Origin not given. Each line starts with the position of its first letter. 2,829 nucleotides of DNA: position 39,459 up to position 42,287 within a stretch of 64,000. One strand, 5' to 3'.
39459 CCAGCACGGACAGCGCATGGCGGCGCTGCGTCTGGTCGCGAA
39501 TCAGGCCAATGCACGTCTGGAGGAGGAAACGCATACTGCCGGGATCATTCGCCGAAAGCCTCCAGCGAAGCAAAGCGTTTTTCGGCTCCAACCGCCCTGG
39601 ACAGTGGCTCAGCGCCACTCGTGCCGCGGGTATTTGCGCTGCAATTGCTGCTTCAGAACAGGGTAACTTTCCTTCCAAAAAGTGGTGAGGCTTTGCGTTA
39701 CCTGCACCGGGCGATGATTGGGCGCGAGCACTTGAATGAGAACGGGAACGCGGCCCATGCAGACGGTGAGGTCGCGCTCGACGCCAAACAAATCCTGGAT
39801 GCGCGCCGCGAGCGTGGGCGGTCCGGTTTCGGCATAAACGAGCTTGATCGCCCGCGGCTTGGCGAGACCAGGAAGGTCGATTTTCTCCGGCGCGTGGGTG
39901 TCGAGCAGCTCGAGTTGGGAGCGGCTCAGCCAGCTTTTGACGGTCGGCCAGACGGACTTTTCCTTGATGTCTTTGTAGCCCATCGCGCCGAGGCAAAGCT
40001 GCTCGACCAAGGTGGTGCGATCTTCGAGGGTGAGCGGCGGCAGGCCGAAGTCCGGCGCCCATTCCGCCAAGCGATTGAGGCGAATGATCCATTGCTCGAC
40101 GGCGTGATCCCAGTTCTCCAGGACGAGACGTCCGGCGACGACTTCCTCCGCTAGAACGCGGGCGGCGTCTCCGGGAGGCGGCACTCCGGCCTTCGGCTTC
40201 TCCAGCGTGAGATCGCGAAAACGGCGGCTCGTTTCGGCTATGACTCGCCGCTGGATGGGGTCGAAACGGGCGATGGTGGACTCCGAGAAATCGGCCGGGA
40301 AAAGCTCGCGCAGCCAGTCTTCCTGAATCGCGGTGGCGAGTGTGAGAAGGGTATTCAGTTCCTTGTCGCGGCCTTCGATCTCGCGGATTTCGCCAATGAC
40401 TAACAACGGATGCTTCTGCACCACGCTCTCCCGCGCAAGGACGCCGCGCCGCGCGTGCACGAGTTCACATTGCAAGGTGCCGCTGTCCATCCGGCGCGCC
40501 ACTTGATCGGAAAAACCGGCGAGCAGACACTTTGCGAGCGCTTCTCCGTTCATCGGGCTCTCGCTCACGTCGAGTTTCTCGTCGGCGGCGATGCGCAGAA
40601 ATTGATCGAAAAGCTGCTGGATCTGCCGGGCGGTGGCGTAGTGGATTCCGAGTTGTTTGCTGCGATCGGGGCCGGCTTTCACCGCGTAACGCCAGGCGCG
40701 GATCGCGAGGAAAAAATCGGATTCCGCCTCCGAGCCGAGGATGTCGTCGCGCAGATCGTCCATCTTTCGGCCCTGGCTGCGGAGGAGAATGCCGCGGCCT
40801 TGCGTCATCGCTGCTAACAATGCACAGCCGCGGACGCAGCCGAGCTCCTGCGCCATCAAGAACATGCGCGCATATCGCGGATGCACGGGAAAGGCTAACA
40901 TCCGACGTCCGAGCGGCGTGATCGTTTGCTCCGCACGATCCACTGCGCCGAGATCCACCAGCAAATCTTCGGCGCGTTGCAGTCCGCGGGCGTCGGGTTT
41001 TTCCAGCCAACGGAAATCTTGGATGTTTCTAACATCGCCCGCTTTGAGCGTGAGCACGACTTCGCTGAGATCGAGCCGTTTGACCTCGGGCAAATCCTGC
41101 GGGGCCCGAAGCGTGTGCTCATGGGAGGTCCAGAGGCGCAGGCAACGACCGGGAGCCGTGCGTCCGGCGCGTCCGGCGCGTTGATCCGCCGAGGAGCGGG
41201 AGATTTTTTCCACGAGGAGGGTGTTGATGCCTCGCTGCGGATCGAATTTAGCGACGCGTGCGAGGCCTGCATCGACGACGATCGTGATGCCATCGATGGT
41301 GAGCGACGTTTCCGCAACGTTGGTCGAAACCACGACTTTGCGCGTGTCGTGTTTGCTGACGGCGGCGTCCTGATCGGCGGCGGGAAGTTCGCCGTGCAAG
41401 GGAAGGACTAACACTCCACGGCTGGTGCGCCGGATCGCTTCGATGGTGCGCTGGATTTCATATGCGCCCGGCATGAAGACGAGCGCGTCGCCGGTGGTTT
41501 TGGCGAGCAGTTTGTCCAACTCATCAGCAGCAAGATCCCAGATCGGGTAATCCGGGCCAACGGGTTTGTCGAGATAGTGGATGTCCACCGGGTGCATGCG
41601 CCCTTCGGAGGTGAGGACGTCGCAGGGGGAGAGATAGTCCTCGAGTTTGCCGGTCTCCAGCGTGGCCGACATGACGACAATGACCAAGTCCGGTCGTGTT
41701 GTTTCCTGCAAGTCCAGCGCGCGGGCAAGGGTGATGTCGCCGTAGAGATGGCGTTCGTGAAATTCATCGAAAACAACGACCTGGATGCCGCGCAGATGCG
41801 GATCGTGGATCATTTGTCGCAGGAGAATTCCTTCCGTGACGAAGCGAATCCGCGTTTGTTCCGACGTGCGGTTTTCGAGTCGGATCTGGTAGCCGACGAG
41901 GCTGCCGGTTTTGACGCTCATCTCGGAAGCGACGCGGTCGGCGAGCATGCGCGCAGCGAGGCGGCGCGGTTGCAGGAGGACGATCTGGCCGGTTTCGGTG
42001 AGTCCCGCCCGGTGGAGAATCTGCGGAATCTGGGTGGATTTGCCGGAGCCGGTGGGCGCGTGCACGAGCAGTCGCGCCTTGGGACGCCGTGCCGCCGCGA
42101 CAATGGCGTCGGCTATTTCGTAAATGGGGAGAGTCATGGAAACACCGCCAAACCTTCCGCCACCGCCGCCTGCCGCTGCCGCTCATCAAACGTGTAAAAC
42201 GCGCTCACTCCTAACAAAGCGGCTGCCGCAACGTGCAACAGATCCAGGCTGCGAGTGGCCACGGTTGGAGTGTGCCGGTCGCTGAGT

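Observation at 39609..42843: Phd/YefM-VapC module translationally coupled to hrpB (second PIN-TA + helicase unit)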

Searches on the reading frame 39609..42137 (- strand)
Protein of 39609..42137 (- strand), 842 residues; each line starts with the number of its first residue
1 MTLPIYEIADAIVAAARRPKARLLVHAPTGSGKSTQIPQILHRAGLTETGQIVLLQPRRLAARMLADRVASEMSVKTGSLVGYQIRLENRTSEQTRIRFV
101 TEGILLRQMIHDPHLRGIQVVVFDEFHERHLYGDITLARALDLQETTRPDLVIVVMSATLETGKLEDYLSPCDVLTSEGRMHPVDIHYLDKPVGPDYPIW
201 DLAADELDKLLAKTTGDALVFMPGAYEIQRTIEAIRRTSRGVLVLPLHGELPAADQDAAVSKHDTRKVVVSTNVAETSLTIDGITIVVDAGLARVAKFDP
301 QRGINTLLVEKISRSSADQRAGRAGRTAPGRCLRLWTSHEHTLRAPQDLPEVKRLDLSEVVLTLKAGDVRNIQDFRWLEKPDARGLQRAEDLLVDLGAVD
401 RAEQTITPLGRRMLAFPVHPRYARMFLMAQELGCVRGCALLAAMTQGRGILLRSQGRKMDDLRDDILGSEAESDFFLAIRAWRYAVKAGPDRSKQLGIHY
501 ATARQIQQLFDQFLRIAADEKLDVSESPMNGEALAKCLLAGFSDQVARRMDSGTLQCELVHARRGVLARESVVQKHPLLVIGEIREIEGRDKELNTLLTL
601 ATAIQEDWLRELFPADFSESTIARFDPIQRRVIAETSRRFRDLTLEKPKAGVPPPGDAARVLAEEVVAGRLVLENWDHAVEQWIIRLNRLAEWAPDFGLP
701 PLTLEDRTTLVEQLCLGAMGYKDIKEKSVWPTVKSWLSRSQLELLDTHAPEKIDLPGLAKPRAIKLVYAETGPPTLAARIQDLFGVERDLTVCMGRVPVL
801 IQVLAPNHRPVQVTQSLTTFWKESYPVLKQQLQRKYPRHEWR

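Call 3: search_protein_families(library=pfam, proteins=[window:39609-42137:-], max_evalue=0.01)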
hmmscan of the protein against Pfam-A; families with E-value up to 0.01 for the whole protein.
window:39609-42137:- (842 aa): 8 families
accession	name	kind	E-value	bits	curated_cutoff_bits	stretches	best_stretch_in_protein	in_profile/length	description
PF08482.15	HrpB_C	-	5.2e-31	108.1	25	1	715-841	6-129/133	ATP-dependent helicase C-terminal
PF00271.37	Helicase_C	-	4.1e-13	50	23.5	1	206-327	5-109/110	Helicase conserved C-terminal domain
PF00270.35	DEAD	-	1.2e-10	41.8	26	1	13-164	8-163/167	DEAD/DEAH box helicase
PF04408.29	HA2_N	-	1.7e-06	28.4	21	1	389-418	1-29/29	Helicase associated domain (HA2), winged-helix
PF21010.2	HA2_C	-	0.00019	22.4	21.3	1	419-461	1-45/77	Helicase associated domain (HA2), ratchet-like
PF04851.21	ResIII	-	0.00028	21.3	22.5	1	8-131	11-139/164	Type III restriction enzyme, res subunit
PF13401.12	AAA_22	-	0.0032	18.2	27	0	23-145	8-109/130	AAA domain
PF13245.12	AAA_19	-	0.004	17.8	25.1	0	18-145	9-117/134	AAA domain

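Call 4: search_protein_families(library=ncbifam, proteins=[window:39609-42137:-], max_evalue=0.01)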
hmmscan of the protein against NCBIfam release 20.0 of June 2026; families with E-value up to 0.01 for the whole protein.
window:39609-42137:- (842 aa): 7 families
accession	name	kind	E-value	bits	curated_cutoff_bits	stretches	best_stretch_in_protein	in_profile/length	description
TIGR01970.1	DEAH_box_HrpB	equivalog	1e-179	599.6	546.15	1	3-841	1-808/825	ATP-dependent helicase HrpB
NF008662.0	PRK11664.1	equivalog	2.6e-159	532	1053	1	2-841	3-795/813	ATP-dependent helicase HrpB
TIGR01967.1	DEAH_box_HrpA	equivalog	1.3e-107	361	722.75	1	3-553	66-629/1284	ATP-dependent RNA helicase HrpA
NF008348.1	PRK11131.1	equivalog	5.8e-97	325.3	1400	1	3-546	67-624/1287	ATP-dependent RNA helicase HrpA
TIGR01587.1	cas3_core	equivalog_domain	0.0011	18.2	102.45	0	23-85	2-66/358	CRISPR-associated helicase Cas3'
NF008744.0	PRK11776.1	equivalog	0.0011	17.6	524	1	209-294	235-321/460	ATP-dependent RNA helicase DbpA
NF008394.0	PRK11192.1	equivalog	0.0016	17.3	507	1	22-296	42-328/441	ATP-dependent RNA helicase SrmB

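Call 7: find_encoding_contigs(protein=window:39609-42137:-, flank=6000, max_places=10)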
Protein window:39609-42137:- (842 aa): 3 contigs read that carry it; 3 places shown.
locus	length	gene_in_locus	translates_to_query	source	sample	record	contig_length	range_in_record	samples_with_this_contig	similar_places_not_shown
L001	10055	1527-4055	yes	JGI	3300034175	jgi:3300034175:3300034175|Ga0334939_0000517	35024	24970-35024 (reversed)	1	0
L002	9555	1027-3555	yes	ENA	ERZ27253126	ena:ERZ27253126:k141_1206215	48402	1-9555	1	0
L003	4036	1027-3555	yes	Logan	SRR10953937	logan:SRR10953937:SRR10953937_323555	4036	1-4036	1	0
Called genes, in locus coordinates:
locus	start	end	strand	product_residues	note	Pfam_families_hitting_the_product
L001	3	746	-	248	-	?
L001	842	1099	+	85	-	PF02604:PhdYeFM_antitox (weak)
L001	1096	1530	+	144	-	PF01850:PIN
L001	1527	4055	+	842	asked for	PF00270:DEAD, PF00271:Helicase_C, PF04408:WHD_HA2 (weak), PF08482:HrpB_C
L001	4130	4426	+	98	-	-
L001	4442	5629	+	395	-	PF01966:HD, PF13286:HD_assoc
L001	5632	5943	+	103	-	PF06155:GBBH-like_N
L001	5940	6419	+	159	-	PF16156:DUF4864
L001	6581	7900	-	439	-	PF01743:PolyA_pol, PF12627:PolyA_pol_RNAbd, PF01966:HD, PF13735:tRNA_NucTran2_2 (weak)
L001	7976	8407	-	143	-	-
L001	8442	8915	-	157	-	PF01252:Peptidase_A8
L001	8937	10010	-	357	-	PF00266:Aminotran_5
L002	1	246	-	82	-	?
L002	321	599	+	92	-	PF02604:PhdYeFM_antitox (weak)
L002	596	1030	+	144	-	PF01850:PIN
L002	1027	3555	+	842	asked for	PF00270:DEAD, PF00271:Helicase_C, PF04408:WHD_HA2 (weak), PF08482:HrpB_C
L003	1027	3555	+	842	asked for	PF00270:DEAD, PF00271:Helicase_C, PF04408:WHD_HA2 (weak), PF08482:HrpB_C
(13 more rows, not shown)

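Call 8: find_homologous_proteins(query=window:39609-42137:-, max_evalue=1e-30)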
Query window:39609-42137:- (842 aa): 8000 proteins with E <= 1e-30 among 8000 candidates; the best 120 are listed.
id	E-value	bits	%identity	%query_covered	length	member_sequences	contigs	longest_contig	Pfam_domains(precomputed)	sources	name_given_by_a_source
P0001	0.0e+0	1883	100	100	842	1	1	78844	PF00270.36,PF08482.16,PF00271.38,PF04408.30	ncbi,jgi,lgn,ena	ncbi:MAG TPA: ATP-dependent helicase HrpB [Chthoniobacterales bacterium]|jgi:ATP-dependent helicase 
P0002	0.0e+0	1738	92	100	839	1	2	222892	PF00270.36,PF08482.16,PF00271.38,PF04408.30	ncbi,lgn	ncbi:MAG: ATP-dependent helicase HrpB [Chthoniobacterales bacterium]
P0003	0.0e+0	1736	91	100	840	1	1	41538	PF00270.36,PF08482.16,PF00271.38,PF04408.30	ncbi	-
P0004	0.0e+0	1733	92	100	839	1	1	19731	PF00270.36,PF08482.16,PF00271.38,PF04408.30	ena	-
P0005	0.0e+0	1731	92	100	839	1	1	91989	PF00270.36,PF08482.16,PF00271.38,PF04408.30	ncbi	-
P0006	0.0e+0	1725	91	100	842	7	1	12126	PF00270.36,PF08482.16,PF00271.38,PF04408.30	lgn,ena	-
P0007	0.0e+0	1698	88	100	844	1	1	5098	PF00270.36,PF08482.16,PF00271.38,PF04408.30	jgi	-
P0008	0.0e+0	1608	84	100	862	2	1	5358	PF00270.36,PF08482.16,PF00271.38,PF04408.30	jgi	-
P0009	0.0e+0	1422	74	100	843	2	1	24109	PF00270.36,PF08482.16,PF00271.38,PF04408.30,PF04851.22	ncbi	ncbi:MAG TPA: ATP-dependent helicase HrpB [Chthoniobacterales bacterium]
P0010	0.0e+0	1162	63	100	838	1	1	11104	PF00270.36,PF08482.16,PF00271.38,PF04408.30,PF21010.3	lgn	-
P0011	0.0e+0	1159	63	100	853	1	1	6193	PF00270.36,PF08482.16,PF00271.38,PF21010.3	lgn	-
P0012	0.0e+0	1156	63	100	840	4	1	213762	PF00270.36,PF08482.16,PF00271.38,PF04408.30,PF21010.3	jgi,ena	-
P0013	0.0e+0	1156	63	100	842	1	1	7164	PF00270.36,PF08482.16,PF00271.38,PF04408.30,PF21010.3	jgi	-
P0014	0.0e+0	1156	63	100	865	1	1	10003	PF00270.36,PF08482.16,PF00271.38,PF04408.30,PF21010.3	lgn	-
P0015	0.0e+0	1155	62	100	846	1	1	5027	PF00270.36,PF08482.16,PF00271.38,PF21010.3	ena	-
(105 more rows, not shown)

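Call 9: find_encoding_contigs(protein=P0002, flank=5000, max_places=3)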
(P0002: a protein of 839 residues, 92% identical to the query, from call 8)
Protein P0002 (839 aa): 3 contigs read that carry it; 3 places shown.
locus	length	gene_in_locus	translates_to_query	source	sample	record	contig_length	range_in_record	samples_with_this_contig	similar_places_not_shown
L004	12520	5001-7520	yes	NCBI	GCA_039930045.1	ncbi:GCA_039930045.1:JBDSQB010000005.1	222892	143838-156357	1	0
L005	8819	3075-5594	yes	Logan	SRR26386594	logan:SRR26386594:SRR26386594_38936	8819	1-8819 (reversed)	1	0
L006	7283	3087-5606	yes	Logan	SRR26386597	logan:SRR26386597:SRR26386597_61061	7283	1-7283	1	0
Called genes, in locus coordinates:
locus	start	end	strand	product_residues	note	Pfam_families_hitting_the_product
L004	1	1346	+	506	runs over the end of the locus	PF03796:DnaB_C (faint), PF05625:PAXNEB (faint), PF06745:ATPase, PF23442:DUF7125 (faint), PF13191:AAA_16 (faint), PF13401:AAA_22 (faint), PF13481:AAA_25, PF06745:ATPase, +1 more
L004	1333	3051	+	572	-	PF00512:HisKA, PF02518:HATPase_c, PF00072:Response_reg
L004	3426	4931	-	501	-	PF20154:LNT_N, PF00795:CN_hydrolase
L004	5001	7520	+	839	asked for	PF00270:DEAD, PF00271:Helicase_C, PF04408:WHD_HA2 (weak), PF08482:HrpB_C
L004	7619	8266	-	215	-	-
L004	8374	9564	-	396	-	PF00155:Aminotran_1_2, PF00266:Aminotran_5 (weak), PF01041:DegT_DnrJ_EryC1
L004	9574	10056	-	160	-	PF13404:HTH_AsnC-type (weak), PF13412:HTH_24 (weak), PF01037:AsnC_trans_reg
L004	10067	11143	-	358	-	PF00365:PFK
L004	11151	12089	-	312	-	PF13354:Beta-lactamase2, PF00768:Peptidase_S11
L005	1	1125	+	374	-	?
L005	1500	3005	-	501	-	PF20154:LNT_N, PF00795:CN_hydrolase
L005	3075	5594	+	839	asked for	PF00270:DEAD, PF00271:Helicase_C, PF04408:WHD_HA2 (weak), PF08482:HrpB_C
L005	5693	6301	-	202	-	PF13505:OMP_b-brl (faint)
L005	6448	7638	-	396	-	PF00155:Aminotran_1_2, PF00266:Aminotran_5 (weak), PF01041:DegT_DnrJ_EryC1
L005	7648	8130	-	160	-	PF13404:HTH_AsnC-type (weak), PF13412:HTH_24 (weak), PF01037:AsnC_trans_reg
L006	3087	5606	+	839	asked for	PF00270:DEAD, PF00271:Helicase_C, PF04408:WHD_HA2 (weak), PF08482:HrpB_C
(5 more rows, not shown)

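Call 10: find_encoding_contigs(protein=P0005, flank=5000, max_places=3)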
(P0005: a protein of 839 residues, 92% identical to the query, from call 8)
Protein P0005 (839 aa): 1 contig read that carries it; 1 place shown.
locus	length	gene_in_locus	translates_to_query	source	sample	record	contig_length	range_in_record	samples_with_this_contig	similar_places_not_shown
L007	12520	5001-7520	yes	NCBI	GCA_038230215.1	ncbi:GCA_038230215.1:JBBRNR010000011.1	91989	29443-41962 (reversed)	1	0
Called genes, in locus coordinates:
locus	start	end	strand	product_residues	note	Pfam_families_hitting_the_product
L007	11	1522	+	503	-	PF03796:DnaB_C (faint), PF06745:ATPase, PF23442:DUF7125 (faint), PF01695:IstB_IS21 (faint), PF09848:SLFN-g3_helicase (faint), PF13191:AAA_16 (faint), PF13481:AAA_25, PF06745:ATPase, +6 more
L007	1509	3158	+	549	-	PF00512:HisKA, PF02518:HATPase_c, PF00072:Response_reg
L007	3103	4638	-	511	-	PF20154:LNT_N, PF00795:CN_hydrolase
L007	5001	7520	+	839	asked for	PF00270:DEAD, PF00271:Helicase_C, PF04408:WHD_HA2 (weak), PF08482:HrpB_C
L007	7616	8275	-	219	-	PF13505:OMP_b-brl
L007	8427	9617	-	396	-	PF00155:Aminotran_1_2, PF00266:Aminotran_5 (weak), PF01041:DegT_DnrJ_EryC1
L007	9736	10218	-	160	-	PF13404:HTH_AsnC-type (weak), PF01037:AsnC_trans_reg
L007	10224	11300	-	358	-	PF00365:PFK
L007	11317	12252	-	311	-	PF13354:Beta-lactamase2, PF00768:Peptidase_S11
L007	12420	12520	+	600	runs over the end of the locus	PF01807:Zn_ribbon_DnaG, PF08275:DNAG_N, PF01751:Toprim, PF13362:Toprim_3, PF13662:Toprim_4, PF13155:Toprim_2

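Call 11: find_encoding_contigs(protein=P0009, flank=5000, max_places=3)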
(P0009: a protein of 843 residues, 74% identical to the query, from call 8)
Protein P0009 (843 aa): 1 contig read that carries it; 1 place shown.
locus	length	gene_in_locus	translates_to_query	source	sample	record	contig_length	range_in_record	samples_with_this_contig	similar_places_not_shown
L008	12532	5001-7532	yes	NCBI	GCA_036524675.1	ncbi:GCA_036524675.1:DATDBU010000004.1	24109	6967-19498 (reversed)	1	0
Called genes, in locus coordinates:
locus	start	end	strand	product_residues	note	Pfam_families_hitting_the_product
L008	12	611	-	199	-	PF01243:PNPOx_N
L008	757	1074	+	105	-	PF01638:HxlR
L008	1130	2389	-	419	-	PF13439:Glyco_transf_4, PF13579:Glyco_trans_4_4 (faint), PF20706:GT4-conflict (weak), PF00534:Glycos_transf_1, PF13692:Glyco_trans_1_4, PF13524:Glyco_trans_1_2 (weak)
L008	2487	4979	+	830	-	PF01624:MutS_I, PF05188:MutS_II, PF05192:MutS_III, PF05190:MutS_IV, PF00488:MutS_V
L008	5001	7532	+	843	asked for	PF00270:DEAD, PF04851:ResIII (weak), PF00271:Helicase_C, PF04408:WHD_HA2 (weak), PF08482:HrpB_C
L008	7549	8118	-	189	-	PF20803:PaaX_M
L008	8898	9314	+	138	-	PF13781:DoxX_3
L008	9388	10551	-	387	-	PF00155:Aminotran_1_2, PF01041:DegT_DnrJ_EryC1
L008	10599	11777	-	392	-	PF00334:NDK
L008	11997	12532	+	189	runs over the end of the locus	PF13302:Acetyltransf_3, PF00583:Acetyltransf_1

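Call 15: find_encoding_contigs(protein=P0006, flank=4000, max_places=3)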
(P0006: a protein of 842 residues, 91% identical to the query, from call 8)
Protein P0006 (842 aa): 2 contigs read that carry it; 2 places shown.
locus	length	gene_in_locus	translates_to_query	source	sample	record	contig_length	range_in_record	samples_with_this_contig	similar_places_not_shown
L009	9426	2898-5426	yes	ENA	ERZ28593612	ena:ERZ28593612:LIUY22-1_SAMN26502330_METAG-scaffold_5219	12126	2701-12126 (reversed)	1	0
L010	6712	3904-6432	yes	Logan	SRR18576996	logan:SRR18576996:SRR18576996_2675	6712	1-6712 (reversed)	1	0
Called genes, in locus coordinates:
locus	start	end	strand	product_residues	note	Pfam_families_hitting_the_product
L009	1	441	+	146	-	?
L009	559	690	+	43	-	-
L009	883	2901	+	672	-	PF00999:Na_H_Exchanger, PF02080:TrkA_C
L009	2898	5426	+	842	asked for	PF00270:DEAD, PF00271:Helicase_C, PF04408:WHD_HA2 (faint), PF08482:HrpB_C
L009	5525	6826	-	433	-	PF07690:MFS_1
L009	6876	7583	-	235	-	PF02811:PHP, PF13263:PHP_C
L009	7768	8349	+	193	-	PF08819:DUF1802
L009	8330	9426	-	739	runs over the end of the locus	PF05226:CHASE2, PF00211:Guanylate_cyc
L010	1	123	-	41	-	?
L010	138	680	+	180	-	PF11181:YflT (faint)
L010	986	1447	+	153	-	PF05067:Mn_catalase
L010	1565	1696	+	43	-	-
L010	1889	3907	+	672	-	PF00999:Na_H_Exchanger, PF02080:TrkA_C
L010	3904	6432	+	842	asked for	PF00270:DEAD, PF00271:Helicase_C, PF04408:WHD_HA2 (faint), PF08482:HrpB_C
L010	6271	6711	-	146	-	?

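Call 16: find_encoding_contigs(protein=P0003, flank=4000, max_places=3)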
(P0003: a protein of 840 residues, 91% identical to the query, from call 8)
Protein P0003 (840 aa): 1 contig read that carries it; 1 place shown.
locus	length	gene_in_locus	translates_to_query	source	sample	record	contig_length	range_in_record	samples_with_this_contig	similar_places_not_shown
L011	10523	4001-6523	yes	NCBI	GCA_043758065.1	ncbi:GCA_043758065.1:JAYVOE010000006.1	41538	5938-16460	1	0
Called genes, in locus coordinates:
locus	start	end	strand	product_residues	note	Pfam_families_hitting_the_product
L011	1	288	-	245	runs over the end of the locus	PF10096:DUF2334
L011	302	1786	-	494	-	PF20154:LNT_N, PF00795:CN_hydrolase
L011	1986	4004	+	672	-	PF00999:Na_H_Exchanger, PF02080:TrkA_C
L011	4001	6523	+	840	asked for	PF00270:DEAD, PF00271:Helicase_C, PF04408:WHD_HA2 (weak), PF08482:HrpB_C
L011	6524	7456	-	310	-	PF03537:Glyco_hydro_114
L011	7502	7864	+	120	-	-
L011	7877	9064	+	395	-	PF01966:HD, PF13286:HD_assoc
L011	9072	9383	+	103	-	PF06155:GBBH-like_N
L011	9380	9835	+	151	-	PF16156:DUF4864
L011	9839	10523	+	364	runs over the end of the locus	PF17389:Bac_rhamnosid6H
